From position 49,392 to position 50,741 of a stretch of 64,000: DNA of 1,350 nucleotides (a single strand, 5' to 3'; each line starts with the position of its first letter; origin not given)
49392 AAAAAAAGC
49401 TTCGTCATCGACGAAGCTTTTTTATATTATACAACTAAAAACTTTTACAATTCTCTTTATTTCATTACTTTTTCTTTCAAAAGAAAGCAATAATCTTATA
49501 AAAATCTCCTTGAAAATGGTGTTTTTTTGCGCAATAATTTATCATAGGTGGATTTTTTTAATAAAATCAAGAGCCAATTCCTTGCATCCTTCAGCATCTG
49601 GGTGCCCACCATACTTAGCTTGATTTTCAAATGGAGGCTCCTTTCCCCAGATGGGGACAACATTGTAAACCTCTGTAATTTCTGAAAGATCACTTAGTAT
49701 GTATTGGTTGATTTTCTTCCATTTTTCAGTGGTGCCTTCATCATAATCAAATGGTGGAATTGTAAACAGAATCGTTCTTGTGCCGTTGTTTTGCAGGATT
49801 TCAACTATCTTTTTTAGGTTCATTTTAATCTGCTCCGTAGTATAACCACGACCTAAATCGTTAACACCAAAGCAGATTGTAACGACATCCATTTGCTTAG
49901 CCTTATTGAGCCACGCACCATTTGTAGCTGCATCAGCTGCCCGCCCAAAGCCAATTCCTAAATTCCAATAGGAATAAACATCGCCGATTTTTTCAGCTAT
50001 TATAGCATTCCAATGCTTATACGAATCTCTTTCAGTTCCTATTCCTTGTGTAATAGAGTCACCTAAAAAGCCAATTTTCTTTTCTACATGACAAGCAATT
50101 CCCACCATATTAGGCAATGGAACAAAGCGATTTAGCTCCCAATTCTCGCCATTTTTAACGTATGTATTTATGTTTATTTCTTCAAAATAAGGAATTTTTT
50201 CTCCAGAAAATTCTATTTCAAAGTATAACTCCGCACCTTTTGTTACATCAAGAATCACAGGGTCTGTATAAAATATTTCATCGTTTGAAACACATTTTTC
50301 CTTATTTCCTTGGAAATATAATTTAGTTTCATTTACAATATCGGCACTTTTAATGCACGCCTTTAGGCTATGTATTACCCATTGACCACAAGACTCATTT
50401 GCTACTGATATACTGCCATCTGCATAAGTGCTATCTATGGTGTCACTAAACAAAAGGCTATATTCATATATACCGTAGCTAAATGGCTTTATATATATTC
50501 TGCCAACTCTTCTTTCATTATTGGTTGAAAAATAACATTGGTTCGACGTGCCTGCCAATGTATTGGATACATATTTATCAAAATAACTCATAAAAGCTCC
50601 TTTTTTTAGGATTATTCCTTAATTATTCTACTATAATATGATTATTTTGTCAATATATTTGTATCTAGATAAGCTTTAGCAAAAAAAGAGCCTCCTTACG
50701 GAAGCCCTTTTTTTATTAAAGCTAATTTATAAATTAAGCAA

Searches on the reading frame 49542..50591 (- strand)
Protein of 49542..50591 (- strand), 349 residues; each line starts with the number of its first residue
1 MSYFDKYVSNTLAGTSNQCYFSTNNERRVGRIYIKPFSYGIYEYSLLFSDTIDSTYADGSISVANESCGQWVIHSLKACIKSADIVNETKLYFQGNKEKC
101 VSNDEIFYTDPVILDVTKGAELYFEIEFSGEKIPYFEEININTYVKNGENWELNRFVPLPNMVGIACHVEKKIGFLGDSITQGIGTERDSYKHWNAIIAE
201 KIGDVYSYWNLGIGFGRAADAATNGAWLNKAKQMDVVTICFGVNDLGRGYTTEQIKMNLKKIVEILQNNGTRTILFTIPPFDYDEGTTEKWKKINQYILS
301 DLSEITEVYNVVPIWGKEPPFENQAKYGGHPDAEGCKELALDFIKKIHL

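Call 55: search_protein_families(library=pfam, proteins=[window:49542-50591:-], max_evalue=0.00001)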
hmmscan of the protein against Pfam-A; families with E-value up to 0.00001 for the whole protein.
window:49542-50591:- (349 aa): 3 families
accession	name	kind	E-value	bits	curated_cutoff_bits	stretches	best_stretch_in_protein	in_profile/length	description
PF13472.12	Lipase_GDSL_2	-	3.3e-19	70.5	32.9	1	175-335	1-175/178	GDSL-like Lipase/Acylhydrolase family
PF00657.28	Lipase_GDSL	-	2e-09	38.3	23.6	1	173-340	1-205/208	GDSL-like Lipase/Acylhydrolase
PF17182.10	OSK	-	9e-07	28.8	27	1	235-315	72-152/202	OSK domain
